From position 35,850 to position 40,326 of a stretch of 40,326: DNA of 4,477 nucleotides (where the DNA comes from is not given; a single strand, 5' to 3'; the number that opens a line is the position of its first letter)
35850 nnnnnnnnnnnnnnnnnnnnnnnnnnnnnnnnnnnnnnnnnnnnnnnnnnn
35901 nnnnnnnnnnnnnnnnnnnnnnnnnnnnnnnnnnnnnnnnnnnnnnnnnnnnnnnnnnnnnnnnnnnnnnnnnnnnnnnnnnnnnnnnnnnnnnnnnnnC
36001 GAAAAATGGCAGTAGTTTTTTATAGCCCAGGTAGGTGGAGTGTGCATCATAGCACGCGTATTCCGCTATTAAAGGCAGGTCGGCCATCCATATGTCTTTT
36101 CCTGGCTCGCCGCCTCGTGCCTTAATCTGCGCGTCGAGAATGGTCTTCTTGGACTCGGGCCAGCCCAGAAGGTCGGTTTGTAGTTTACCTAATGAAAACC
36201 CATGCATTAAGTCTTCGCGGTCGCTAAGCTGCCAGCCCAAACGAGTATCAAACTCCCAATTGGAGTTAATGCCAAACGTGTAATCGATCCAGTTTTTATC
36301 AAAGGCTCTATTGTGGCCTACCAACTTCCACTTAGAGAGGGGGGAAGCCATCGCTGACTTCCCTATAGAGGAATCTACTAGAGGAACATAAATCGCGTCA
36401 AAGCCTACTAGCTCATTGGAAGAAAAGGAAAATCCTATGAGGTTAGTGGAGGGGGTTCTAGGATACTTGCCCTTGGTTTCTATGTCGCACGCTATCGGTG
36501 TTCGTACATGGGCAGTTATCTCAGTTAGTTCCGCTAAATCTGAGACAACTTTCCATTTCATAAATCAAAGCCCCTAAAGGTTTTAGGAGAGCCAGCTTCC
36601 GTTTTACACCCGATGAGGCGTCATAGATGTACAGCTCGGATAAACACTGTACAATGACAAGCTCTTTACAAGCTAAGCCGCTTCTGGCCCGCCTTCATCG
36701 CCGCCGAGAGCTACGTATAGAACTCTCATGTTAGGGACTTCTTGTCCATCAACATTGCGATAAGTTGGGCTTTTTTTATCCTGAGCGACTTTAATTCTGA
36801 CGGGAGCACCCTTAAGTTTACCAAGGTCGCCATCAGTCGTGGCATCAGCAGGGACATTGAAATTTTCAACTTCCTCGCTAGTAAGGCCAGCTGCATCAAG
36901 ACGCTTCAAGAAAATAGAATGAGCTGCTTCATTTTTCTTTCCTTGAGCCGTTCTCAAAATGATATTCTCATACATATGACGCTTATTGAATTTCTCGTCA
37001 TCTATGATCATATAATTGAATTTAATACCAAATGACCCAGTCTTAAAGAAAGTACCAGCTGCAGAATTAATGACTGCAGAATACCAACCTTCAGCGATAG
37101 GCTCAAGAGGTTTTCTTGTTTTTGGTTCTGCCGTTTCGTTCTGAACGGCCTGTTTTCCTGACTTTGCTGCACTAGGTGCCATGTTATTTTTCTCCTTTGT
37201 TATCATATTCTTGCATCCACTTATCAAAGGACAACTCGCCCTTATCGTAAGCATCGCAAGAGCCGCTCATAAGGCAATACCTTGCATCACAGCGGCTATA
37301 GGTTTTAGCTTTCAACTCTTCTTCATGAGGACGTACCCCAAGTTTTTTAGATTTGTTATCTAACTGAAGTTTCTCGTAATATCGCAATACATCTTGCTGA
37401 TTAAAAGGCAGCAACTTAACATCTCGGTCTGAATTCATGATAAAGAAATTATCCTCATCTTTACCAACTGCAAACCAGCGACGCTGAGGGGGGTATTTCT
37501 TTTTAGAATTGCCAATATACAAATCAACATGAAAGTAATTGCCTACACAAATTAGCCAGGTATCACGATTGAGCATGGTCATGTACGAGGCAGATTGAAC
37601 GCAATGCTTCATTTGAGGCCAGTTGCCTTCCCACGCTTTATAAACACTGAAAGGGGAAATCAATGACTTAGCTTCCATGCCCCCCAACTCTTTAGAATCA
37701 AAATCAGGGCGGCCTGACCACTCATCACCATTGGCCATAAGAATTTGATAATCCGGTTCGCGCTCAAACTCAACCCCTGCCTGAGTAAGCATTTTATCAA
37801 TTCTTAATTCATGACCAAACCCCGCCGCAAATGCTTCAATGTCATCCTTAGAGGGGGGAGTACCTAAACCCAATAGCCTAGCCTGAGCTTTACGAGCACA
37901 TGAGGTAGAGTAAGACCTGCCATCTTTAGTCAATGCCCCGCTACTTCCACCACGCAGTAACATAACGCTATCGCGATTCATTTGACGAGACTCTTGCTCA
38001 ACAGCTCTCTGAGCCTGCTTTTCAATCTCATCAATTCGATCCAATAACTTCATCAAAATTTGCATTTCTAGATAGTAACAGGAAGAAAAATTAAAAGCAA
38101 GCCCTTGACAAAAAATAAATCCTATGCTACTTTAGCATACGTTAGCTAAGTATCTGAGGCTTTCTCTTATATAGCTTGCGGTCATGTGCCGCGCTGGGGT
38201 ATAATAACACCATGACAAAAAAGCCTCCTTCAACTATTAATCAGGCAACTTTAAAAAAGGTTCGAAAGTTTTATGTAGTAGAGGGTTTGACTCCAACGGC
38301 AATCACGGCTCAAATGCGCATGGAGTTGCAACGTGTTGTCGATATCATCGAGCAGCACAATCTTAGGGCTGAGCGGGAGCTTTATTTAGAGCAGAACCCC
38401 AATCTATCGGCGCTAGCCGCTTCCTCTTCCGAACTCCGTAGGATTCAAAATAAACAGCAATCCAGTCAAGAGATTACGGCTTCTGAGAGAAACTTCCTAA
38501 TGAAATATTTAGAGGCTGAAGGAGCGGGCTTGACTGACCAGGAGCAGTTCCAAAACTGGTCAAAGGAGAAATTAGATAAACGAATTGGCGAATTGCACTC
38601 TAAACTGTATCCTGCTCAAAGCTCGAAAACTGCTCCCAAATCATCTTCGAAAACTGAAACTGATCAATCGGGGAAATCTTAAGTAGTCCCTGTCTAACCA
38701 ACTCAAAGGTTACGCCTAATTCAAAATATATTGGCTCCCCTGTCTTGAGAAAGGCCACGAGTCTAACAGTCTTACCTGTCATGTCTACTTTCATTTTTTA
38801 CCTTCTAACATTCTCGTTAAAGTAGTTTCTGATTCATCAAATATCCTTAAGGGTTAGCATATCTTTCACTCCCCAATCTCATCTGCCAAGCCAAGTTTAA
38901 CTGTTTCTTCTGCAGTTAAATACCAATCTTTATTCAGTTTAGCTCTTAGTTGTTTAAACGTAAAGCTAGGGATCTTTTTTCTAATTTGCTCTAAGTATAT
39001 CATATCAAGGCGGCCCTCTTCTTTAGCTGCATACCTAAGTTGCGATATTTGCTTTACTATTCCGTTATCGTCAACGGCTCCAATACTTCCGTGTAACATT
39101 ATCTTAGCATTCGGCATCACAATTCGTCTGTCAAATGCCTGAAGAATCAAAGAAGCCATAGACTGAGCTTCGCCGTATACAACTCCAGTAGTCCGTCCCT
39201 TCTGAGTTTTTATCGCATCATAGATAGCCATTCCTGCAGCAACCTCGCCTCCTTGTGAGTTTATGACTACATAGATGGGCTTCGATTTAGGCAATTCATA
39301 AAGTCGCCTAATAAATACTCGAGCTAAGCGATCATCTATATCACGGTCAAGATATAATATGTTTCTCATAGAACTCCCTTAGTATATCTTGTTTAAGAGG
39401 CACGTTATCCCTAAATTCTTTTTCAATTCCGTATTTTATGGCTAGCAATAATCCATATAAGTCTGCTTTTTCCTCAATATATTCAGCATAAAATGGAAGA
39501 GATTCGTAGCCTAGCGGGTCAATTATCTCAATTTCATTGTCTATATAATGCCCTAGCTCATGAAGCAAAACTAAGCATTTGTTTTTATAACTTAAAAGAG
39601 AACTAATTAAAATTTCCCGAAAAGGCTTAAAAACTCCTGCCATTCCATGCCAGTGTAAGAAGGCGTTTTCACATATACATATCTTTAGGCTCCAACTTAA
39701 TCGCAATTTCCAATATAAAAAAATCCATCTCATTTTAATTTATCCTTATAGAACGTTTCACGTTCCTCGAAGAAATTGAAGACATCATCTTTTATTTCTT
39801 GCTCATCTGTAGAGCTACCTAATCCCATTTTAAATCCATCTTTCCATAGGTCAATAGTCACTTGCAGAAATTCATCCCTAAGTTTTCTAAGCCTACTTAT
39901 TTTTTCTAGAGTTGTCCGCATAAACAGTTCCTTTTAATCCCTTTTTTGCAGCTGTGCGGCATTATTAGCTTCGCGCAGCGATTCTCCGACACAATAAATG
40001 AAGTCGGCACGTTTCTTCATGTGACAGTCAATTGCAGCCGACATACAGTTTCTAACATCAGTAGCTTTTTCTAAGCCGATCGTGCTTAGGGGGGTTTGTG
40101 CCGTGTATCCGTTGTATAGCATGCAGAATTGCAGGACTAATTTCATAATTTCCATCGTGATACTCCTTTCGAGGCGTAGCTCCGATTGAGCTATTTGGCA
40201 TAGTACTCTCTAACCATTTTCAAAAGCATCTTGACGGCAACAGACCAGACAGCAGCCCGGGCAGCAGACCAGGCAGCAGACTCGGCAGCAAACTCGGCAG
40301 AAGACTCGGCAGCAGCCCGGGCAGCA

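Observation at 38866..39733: Overlapping ImmA/IrrE-like metalloprotease and ClpP-like serine protease genes in the early operon, far from the head genes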

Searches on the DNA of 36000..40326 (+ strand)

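Call 7: search_dna_similar(query=window:36000-40326:+, collection=phages, mode=distant, max_rows=20)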
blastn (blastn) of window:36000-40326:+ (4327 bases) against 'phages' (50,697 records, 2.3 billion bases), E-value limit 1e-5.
No match.

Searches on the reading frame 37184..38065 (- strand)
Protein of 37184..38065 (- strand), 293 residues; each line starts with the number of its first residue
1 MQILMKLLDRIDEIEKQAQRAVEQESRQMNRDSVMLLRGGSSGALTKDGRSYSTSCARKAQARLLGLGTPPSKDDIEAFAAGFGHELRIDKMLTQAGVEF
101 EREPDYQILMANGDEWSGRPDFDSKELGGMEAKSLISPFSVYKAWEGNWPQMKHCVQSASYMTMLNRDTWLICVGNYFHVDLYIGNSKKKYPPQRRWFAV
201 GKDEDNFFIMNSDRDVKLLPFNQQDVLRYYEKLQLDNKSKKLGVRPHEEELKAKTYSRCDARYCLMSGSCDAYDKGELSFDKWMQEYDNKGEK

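Call 4: search_protein_families(library=pfam, proteins=[window:37184-38065:-], max_evalue=0.1)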
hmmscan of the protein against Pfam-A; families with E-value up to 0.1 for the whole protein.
window:37184-38065:- (293 aa): 0 families

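Call 5: search_protein_families(library=phrogs, proteins=[window:37184-38065:-], max_evalue=0.01)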
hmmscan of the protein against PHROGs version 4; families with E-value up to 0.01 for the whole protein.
window:37184-38065:- (293 aa): 0 families

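Call 18: search_protein_families(library=ncbifam, proteins=[window:37184-38065:-], max_evalue=0.01)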
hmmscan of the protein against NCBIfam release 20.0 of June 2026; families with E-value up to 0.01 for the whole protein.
window:37184-38065:- (293 aa): 0 families

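Call 36: find_related_loci(query=window:37184-38065:-, collection=viral_contigs, flank=10000)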
Query window:37184-38065:- (293 aa) in viral_contigs; peptide patterns used: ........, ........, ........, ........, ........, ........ (x = any residue, [..] = any of these).
4 stretches matched a pattern, but none encodes a relative of the query by tblastn (E <= 1e-3).

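Call 97: search_protein_families(library=padloc, proteins=[window:37184-38065:-], max_evalue=0.01)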
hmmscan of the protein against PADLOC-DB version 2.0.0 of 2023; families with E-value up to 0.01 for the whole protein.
window:37184-38065:- (293 aa): 0 families

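Call 107: search_solved_structures(query=window:37184-38065:-, max_evalue=0.1)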
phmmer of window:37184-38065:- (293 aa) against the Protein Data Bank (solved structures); distinct sequences matched with E-value up to 0.1: 0.

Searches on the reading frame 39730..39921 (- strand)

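Call 4: search_protein_families(library=pfam, proteins=[window:39730-39921:-], max_evalue=0.1)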
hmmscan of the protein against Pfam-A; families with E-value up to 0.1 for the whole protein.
window:39730-39921:- (63 aa): 1 family
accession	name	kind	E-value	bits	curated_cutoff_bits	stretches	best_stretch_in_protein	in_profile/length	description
PF06304.16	DUF1048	-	0.051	14.4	29.6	1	8-54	14-60/102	Protein of unknown function (DUF1048)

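Call 5: search_protein_families(library=phrogs, proteins=[window:39730-39921:-], max_evalue=0.01)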
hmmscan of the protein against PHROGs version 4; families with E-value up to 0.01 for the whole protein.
window:39730-39921:- (63 aa): 0 families

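Call 97: search_protein_families(library=padloc, proteins=[window:39730-39921:-], max_evalue=0.01)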
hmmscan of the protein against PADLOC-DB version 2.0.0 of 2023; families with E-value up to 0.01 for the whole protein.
window:39730-39921:- (63 aa): 0 families
